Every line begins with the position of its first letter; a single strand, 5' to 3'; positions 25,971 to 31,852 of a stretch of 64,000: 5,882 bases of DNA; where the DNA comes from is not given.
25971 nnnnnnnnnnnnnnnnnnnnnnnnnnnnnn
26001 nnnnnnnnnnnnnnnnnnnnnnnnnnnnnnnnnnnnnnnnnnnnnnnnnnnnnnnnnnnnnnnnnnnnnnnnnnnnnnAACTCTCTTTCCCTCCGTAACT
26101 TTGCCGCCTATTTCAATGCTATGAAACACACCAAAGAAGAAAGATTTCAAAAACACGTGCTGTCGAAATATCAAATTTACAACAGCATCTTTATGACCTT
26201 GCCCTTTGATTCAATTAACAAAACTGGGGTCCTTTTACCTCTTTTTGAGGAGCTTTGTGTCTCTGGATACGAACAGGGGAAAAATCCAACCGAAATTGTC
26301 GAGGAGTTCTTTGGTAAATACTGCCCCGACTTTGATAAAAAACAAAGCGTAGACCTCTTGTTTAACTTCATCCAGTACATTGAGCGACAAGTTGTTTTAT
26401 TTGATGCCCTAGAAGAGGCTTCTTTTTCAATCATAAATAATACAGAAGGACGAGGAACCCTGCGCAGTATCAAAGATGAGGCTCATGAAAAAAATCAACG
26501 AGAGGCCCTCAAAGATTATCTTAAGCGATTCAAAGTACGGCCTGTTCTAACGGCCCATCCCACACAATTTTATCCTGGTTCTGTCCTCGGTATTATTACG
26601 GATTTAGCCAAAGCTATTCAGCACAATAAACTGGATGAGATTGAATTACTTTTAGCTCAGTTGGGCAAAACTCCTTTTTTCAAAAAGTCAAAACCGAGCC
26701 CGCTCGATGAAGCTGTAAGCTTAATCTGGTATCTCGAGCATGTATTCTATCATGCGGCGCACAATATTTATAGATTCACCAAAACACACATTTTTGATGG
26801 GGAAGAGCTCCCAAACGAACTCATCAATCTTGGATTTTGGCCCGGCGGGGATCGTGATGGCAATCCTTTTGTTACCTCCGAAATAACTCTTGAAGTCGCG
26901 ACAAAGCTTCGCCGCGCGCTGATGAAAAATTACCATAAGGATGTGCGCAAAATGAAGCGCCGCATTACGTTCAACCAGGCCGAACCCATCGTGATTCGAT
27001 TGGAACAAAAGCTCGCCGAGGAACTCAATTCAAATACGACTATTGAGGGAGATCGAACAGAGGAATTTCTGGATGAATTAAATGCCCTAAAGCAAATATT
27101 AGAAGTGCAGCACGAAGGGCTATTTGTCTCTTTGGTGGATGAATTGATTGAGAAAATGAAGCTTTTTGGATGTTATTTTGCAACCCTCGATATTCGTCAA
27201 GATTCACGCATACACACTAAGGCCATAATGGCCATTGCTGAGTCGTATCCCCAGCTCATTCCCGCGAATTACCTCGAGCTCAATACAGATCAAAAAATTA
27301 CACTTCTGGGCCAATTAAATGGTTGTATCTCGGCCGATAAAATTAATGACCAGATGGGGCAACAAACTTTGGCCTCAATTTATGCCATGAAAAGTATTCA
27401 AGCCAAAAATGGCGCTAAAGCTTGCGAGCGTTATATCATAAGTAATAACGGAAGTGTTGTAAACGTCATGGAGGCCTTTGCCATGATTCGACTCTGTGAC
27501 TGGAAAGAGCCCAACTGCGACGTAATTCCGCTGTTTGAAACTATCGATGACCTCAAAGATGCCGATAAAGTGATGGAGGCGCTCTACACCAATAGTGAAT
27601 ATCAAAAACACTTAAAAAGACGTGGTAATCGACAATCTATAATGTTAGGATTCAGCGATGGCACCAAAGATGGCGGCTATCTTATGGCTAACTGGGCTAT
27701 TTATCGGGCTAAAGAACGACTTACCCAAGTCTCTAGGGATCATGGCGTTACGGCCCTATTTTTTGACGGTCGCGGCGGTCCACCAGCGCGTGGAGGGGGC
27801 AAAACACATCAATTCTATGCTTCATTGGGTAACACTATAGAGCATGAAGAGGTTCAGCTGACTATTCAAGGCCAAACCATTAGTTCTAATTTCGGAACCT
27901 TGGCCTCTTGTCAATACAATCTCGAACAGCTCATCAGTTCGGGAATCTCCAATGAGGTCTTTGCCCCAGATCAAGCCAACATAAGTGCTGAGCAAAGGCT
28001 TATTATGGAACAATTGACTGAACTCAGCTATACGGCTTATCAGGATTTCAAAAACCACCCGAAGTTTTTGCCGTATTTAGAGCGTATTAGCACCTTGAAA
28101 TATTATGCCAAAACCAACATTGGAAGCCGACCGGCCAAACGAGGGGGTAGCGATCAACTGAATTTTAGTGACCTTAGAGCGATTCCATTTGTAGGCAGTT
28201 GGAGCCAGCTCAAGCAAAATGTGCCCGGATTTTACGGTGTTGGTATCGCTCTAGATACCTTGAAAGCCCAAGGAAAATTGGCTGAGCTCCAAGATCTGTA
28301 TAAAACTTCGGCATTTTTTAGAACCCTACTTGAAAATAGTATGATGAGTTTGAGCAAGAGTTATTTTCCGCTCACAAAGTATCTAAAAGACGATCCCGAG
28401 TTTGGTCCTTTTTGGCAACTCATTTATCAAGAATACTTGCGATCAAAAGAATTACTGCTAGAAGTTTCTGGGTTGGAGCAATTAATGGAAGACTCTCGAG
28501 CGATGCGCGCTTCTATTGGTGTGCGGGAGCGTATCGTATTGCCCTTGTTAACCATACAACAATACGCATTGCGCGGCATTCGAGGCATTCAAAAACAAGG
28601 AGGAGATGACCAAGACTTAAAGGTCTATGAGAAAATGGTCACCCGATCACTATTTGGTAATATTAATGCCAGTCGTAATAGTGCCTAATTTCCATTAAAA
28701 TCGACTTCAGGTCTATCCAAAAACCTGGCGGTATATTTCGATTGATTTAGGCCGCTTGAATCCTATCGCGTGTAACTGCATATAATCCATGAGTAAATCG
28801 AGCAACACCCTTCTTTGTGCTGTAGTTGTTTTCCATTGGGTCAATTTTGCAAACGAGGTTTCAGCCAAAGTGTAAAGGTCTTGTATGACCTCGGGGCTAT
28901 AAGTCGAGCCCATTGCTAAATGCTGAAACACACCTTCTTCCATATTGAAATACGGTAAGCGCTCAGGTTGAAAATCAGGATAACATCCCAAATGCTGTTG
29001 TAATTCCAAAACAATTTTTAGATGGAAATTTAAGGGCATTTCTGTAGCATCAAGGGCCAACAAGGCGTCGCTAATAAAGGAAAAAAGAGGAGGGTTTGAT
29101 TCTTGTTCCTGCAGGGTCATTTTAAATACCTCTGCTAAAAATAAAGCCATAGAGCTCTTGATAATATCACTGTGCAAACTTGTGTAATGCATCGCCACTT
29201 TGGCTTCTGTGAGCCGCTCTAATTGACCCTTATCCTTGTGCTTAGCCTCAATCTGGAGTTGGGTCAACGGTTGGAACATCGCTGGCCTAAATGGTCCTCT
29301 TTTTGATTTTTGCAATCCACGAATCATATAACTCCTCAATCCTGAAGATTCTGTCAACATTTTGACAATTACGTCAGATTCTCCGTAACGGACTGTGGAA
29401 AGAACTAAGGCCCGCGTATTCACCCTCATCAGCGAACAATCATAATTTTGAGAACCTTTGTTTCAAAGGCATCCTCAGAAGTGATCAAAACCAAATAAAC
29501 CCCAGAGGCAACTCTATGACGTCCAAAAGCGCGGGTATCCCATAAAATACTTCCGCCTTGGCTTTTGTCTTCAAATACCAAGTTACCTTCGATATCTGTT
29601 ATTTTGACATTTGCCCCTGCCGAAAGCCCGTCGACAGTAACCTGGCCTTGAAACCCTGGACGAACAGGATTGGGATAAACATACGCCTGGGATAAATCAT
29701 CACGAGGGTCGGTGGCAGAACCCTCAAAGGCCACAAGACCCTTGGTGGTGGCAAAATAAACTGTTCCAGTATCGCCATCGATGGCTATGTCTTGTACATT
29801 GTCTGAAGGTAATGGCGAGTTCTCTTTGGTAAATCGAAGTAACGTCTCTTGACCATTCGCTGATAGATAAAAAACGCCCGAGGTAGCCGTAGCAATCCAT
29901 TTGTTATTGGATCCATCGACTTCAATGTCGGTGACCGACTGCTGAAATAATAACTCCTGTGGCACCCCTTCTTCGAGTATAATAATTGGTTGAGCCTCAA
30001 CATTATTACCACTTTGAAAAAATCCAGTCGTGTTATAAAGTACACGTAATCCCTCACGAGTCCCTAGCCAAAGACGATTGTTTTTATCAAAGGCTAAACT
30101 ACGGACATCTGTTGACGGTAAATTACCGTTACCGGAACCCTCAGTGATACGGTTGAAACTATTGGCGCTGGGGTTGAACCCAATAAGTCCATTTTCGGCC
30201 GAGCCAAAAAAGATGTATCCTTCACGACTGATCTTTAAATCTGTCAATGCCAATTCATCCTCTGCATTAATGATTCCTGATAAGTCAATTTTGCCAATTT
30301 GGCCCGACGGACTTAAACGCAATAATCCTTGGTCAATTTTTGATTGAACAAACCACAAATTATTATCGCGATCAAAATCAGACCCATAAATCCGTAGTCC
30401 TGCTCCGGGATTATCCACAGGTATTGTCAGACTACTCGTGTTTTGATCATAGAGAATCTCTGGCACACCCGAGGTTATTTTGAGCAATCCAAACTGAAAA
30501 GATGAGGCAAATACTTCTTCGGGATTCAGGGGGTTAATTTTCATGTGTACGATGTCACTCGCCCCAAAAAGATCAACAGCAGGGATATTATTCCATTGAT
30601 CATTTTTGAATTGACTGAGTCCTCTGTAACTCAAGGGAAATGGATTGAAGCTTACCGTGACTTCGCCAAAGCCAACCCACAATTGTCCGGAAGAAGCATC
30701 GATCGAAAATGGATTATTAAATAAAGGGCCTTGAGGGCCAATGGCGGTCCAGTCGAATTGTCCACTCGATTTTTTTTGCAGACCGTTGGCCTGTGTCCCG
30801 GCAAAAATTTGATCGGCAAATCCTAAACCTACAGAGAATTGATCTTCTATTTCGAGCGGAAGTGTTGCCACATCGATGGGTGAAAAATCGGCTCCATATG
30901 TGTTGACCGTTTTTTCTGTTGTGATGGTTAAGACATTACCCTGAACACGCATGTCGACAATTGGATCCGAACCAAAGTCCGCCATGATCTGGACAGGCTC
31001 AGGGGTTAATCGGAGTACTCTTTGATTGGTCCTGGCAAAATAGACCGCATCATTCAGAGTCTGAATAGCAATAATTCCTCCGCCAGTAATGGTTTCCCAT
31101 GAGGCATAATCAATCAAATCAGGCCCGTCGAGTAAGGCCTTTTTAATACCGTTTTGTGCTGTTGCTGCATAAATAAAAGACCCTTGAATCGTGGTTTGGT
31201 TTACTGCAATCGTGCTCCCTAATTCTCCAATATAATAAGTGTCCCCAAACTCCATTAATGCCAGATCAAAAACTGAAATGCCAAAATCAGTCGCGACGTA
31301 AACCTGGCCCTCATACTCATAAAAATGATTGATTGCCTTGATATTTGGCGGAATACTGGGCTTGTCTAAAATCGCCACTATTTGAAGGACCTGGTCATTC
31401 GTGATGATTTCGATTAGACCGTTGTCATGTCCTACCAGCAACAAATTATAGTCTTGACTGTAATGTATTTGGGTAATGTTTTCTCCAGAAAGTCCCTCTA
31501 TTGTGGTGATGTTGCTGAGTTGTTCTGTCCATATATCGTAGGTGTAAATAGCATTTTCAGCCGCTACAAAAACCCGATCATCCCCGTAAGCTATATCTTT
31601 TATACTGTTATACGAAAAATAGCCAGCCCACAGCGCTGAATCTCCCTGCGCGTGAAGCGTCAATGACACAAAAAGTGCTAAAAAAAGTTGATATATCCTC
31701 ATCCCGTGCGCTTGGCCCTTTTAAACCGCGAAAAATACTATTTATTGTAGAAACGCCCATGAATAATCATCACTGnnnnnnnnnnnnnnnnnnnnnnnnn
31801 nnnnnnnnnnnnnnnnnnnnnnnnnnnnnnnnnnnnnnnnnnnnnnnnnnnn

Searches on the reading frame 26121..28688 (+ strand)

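Call 9: search_protein_families(library=pfam, proteins=[window:26121-28688:+], max_evalue=0.001)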
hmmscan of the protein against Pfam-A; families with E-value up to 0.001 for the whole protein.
window:26121-28688:+ (855 aa): 2 families
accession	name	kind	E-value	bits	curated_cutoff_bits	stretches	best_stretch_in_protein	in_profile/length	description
PF00311.23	PEPcase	-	1.2e-140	470.7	22.4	2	309-844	362-904/919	Phosphoenolpyruvate carboxylase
PF14010.12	PEPcase_2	-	4.1e-06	26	25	1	462-564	170-264/493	Phosphoenolpyruvate carboxylase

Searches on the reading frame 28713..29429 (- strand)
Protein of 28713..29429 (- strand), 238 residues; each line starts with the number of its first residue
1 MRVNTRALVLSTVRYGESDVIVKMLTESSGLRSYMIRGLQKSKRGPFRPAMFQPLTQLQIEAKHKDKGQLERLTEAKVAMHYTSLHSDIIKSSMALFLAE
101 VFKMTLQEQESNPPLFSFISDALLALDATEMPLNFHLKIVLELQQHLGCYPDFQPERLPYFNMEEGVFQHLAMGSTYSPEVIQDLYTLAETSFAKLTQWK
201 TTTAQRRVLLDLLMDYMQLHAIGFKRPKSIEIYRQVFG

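Call 9: search_protein_families(library=pfam, proteins=[window:28713-29429:-], max_evalue=0.001)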
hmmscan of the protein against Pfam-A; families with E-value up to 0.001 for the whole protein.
window:28713-29429:- (238 aa): 2 families
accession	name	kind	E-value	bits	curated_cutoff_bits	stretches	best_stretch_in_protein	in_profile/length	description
PF11967.14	RecO_N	-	2.9e-20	72.5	27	1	1-79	1-77/80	Recombination protein O N terminal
PF02565.21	RecO_C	-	5.6e-12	46.1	22.1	1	86-221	1-149/157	Recombination protein O C terminal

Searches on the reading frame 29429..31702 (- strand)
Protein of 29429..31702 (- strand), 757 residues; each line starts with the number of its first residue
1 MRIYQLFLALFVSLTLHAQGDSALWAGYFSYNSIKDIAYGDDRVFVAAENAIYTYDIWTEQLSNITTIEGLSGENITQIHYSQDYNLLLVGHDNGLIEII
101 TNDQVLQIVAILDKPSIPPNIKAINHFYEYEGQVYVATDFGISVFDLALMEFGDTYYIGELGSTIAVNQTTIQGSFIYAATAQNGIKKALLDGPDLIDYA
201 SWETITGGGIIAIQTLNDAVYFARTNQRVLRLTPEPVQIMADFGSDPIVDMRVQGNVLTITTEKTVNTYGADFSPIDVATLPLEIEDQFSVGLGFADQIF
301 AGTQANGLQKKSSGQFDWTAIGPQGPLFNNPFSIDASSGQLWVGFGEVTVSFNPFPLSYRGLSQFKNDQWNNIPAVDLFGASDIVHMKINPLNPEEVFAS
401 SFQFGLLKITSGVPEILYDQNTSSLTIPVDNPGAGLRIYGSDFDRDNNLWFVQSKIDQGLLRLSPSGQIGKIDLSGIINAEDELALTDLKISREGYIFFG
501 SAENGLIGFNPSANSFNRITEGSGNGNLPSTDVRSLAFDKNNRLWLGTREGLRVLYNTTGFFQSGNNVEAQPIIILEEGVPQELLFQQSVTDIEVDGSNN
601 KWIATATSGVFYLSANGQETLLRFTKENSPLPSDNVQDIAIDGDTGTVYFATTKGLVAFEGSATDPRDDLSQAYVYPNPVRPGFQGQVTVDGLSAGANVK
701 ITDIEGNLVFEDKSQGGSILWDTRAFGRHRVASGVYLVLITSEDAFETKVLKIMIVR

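Call 9: search_protein_families(library=pfam, proteins=[window:29429-31702:-], max_evalue=0.001)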
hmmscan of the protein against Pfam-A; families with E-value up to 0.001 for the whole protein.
window:29429-31702:- (757 aa): 4 families
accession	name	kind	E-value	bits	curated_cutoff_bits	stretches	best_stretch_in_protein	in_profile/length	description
PF21544.3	PorZ_N_b_propeller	-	3.8e-24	86.2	27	1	44-203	1-154/154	TSS9, PorZ, N-terminal beta-propeller domain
PF07494.17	Reg_prop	-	3.5e-10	39.3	20.4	1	527-549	1-23/24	Two component regulator propeller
PF18962.6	Por_Secre_tail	-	7.4e-06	26.6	27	1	675-749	1-71/75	Secretion system C-terminal sorting domain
PF24807.1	WD40_CDC20-Fz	-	0.00012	21.9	200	1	42-104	21-82/292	CDC20/Fizzy WD40 domain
